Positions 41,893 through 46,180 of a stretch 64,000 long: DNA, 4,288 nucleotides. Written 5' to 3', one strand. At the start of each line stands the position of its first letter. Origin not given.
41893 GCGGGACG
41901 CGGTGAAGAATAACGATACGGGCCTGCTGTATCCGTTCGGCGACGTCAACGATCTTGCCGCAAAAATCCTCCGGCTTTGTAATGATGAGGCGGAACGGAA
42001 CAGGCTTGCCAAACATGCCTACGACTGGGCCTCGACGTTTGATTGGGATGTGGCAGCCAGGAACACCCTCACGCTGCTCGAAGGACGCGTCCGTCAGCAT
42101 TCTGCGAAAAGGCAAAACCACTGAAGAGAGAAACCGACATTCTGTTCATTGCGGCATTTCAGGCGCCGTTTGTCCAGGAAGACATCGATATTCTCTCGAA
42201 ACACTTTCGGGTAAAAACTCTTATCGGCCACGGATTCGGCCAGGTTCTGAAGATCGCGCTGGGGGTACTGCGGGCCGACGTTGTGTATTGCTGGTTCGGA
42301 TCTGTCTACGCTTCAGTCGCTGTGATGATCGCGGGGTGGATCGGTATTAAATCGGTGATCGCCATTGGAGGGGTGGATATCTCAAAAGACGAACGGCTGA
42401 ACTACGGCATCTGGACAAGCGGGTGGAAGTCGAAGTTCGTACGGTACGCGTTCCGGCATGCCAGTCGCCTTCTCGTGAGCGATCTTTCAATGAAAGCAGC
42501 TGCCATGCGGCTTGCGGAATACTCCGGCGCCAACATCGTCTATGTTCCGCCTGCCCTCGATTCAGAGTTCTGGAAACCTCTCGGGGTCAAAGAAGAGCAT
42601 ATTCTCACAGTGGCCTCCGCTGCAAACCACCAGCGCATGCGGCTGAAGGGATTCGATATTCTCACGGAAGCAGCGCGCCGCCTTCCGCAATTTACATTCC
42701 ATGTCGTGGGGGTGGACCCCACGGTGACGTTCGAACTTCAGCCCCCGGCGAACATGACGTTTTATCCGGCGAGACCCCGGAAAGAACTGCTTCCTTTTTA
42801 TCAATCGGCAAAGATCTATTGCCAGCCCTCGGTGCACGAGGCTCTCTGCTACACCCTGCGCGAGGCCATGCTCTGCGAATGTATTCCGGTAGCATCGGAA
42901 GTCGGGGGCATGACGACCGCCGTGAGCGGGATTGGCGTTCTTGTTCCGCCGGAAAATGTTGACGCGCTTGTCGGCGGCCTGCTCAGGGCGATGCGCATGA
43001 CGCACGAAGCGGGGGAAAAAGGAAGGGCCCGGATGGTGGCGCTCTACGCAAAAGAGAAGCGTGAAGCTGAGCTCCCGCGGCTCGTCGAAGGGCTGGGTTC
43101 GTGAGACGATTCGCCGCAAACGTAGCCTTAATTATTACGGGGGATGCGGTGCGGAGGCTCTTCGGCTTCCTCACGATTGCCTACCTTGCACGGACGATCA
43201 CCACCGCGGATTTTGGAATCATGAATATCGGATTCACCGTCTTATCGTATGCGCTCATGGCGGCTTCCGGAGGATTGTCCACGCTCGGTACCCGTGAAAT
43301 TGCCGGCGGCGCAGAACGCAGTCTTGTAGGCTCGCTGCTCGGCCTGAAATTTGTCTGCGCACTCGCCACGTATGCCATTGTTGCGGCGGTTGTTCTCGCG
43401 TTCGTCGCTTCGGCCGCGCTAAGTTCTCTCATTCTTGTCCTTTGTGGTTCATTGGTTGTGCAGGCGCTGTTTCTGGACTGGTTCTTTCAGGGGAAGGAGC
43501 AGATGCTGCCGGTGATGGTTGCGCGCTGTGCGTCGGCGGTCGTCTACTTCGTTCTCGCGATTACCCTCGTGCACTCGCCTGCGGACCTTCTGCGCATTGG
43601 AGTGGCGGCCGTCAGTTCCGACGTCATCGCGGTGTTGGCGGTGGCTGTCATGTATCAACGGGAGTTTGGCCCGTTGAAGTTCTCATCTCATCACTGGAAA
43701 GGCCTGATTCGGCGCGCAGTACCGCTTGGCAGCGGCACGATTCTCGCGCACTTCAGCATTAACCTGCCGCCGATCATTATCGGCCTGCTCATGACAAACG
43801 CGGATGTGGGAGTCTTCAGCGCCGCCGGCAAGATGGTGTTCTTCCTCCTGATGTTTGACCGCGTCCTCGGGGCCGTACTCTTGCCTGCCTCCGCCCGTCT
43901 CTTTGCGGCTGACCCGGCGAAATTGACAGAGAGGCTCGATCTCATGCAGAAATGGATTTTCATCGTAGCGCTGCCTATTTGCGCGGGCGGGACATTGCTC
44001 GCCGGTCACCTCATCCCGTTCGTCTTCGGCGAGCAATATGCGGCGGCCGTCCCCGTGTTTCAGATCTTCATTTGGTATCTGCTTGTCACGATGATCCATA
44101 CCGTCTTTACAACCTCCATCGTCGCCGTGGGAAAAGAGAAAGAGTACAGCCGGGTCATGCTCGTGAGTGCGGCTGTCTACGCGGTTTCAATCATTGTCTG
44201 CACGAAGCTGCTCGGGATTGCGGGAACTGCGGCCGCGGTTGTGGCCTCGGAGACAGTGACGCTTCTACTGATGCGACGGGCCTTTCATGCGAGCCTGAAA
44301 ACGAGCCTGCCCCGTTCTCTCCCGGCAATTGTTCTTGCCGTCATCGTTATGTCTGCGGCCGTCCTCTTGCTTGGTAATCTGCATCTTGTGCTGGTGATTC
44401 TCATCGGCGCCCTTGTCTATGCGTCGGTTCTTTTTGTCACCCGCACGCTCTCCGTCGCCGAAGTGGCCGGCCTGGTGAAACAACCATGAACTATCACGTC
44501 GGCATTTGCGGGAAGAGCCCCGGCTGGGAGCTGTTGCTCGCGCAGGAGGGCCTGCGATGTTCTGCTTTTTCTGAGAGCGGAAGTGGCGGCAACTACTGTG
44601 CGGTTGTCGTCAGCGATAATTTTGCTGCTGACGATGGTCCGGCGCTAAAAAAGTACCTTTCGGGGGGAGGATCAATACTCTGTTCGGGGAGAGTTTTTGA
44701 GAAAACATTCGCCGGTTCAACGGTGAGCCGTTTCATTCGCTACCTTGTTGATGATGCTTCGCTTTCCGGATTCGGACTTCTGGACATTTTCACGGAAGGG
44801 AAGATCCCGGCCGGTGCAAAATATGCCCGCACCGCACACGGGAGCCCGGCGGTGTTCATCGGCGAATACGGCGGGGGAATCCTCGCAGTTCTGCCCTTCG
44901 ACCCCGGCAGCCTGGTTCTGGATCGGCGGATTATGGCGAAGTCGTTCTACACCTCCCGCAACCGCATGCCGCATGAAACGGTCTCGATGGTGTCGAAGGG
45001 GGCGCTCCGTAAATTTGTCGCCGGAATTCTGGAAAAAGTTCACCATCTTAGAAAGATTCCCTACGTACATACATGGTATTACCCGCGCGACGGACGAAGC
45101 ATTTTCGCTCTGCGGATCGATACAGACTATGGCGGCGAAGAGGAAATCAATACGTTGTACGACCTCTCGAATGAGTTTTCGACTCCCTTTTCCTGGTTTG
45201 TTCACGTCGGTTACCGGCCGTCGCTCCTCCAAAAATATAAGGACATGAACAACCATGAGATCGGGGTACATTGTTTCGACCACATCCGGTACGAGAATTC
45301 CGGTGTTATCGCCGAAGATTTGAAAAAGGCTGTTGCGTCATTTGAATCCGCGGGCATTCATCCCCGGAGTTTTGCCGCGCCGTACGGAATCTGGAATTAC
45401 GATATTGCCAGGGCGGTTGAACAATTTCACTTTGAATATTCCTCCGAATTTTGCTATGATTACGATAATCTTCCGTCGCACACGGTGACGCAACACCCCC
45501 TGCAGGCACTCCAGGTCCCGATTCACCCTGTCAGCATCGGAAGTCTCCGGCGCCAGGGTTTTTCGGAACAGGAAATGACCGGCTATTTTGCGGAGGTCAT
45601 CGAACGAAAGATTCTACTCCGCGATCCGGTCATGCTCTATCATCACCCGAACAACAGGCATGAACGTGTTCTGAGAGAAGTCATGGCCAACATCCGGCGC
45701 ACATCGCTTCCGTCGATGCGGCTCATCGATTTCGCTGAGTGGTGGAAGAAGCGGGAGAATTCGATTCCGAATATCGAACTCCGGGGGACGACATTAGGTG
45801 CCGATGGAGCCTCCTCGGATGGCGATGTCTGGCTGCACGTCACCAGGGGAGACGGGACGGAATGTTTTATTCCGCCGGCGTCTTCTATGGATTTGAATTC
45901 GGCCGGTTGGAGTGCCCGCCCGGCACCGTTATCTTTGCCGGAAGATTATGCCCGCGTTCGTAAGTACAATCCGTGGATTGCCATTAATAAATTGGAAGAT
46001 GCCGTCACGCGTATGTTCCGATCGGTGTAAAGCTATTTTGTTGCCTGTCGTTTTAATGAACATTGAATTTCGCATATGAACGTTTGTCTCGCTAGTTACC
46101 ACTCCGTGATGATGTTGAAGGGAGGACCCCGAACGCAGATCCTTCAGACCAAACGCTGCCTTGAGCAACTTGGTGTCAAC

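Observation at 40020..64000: Large (~24 kb) glycan biosynthesis island unusually rich in methyltransferases and polyprenol-phosphate-dependent glycosyltransferases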

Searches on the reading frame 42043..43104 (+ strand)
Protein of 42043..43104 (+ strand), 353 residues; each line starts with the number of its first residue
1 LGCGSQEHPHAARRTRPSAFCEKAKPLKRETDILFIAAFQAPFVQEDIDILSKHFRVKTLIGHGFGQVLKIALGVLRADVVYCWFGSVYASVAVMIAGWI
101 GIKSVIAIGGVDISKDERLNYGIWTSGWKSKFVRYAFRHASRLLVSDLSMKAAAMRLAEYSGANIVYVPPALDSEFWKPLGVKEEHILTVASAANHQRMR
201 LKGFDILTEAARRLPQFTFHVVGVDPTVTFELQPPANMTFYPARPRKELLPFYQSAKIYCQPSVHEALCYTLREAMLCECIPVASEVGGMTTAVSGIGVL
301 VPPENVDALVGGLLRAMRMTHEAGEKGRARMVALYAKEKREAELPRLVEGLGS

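Call 3: search_protein_families(library=pfam, proteins=[window:42043-43104:+], max_evalue=0.01)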
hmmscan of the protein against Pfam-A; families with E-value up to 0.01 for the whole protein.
window:42043-43104:+ (353 aa): 3 families
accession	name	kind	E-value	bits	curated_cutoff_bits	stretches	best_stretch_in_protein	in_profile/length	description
PF00534.26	Glycos_transf_1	-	7.3e-15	55.4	26.4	1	201-320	27-159/172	Glycosyl transferases group 1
PF13692.12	Glyco_trans_1_4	-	1.5e-14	54.9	27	1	197-317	12-140/142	Glycosyl transferases group 1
PF13524.12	Glyco_trans_1_2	-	0.0017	18.8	25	1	207-340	5-138/144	Glycosyl transferase-like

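Call 41: search_protein_families(library=ncbifam, proteins=[window:42121-43104:+], max_evalue=0.0001)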
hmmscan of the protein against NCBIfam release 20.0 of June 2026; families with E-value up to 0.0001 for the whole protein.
window:42121-43104:+ (327 aa): 4 families
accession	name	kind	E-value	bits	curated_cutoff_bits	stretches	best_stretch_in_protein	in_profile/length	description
NF041876.1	EPS_EpsE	equivalog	5.4e-09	35.8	400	1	220-313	286-384/389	exopolysaccharide biosynthesis GT4 family glycosyltransferase EpsE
TIGR02149.1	glgA_Coryne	subfamily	1.8e-08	34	302.4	1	219-306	273-371/391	glycogen synthase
TIGR03088.1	stp2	hypoth_equivalog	2.9e-06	26.6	409.05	1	221-310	264-358/374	TIGR03088 family PEP-CTERM/XrtA system glycosyltransferase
TIGR03449.1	mycothiol_MshA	equivalog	5.3e-06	25.6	462.5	1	210-279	284-355/406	D-inositol-3-phosphate glycosyltransferase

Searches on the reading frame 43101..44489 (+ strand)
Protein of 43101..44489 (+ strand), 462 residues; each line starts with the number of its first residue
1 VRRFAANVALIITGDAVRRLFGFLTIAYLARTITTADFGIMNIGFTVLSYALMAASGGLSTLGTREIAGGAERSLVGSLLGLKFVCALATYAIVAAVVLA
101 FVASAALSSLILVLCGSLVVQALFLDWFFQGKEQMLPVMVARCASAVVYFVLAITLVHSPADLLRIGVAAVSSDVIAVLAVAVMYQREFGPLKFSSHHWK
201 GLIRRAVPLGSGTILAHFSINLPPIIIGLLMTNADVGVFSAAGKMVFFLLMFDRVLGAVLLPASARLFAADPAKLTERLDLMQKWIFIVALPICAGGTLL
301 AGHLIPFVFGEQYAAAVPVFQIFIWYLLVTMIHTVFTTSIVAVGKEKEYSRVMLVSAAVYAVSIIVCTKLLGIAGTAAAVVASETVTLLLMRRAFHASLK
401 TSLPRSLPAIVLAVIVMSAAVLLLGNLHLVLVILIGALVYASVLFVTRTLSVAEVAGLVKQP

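Call 3: search_protein_families(library=pfam, proteins=[window:43101-44489:+], max_evalue=0.01)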
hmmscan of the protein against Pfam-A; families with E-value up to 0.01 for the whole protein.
window:43101-44489:+ (462 aa): 2 families
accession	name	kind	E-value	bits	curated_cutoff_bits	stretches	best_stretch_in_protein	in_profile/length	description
PF01943.22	Polysacc_synt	-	1.1e-26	94.3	28.2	1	5-267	2-273/274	Polysaccharide biosynthesis protein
PF13440.11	Polysacc_synt_3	-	2.1e-18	67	23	1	29-318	2-293/293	Polysaccharide biosynthesis protein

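Call 41: search_protein_families(library=ncbifam, proteins=[window:43101-44489:+], max_evalue=0.0001)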
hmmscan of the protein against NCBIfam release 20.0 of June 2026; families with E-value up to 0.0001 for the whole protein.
window:43101-44489:+ (462 aa): 3 families
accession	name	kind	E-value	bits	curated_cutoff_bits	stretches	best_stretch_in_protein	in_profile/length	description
NF007773.0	PRK10459.1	equivalog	3.4e-13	49.4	273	1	21-457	24-477/492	MOP flippase family protein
NF058658.1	Oglyco_Wzx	exception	1.8e-06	27.3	720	1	28-450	34-466/478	O-glycosylation flippase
NF047674.1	TeichurnBiosyTuaB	equivalog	5.7e-06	25.6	580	1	24-441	28-463/469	teichuronic acid biosynthesis protein TuaB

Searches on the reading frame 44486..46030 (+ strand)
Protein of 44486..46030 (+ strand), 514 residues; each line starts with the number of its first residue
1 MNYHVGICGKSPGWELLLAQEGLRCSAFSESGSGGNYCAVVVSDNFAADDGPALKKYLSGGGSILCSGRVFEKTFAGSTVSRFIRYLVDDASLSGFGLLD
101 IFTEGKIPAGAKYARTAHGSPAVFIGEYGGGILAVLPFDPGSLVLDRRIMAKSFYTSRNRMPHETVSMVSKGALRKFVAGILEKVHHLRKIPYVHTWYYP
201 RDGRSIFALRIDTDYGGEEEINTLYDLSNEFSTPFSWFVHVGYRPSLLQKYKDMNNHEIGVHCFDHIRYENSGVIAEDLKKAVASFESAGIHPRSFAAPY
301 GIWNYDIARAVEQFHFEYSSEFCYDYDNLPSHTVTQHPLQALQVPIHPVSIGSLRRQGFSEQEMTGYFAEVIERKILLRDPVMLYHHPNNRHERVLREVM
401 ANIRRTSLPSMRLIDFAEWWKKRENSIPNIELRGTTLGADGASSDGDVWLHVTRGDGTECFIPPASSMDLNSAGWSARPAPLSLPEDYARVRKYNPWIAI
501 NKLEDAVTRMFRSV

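Call 3: search_protein_families(library=pfam, proteins=[window:44486-46030:+], max_evalue=0.01)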
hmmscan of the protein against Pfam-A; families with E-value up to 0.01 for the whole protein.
window:44486-46030:+ (514 aa): 1 family
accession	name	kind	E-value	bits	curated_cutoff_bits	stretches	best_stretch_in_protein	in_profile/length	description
PF01522.26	Polysacc_deac_1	-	3.1e-07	30.8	23.1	1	214-318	14-123/124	Polysaccharide deacetylase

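Call 9: search_protein_families(library=ncbifam, proteins=[window:44486-46030:+], max_evalue=0.001)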
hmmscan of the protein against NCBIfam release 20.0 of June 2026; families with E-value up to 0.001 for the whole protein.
window:44486-46030:+ (514 aa): 1 family
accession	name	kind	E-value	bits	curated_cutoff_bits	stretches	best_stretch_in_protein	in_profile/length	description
TIGR04243.1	nodulat_NodB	equivalog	0.00033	20.2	240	1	241-314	40-116/197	chitooligosaccharide deacetylase NodB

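Call 45: search_solved_structures(query=window:44486-46027:+, max_evalue=1)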
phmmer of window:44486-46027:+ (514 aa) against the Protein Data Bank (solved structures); distinct sequences matched with E-value up to 1: 5.
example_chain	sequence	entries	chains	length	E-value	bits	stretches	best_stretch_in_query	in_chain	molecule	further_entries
2y8u_A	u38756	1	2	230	0.001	21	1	212-333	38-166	CHITIN DEACETYLASE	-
5lfz_A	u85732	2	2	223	0.0024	19.8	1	211-303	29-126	ArCE4A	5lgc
7y51_A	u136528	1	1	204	0.0035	19.2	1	235-307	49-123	Predicted xylanase/chitin deacetylase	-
7fbw_A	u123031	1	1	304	0.0078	18.1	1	235-307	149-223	Predicted xylanase/chitin deacetylase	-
3rxz_A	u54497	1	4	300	0.11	14.4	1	220-322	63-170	Polysaccharide deacetylase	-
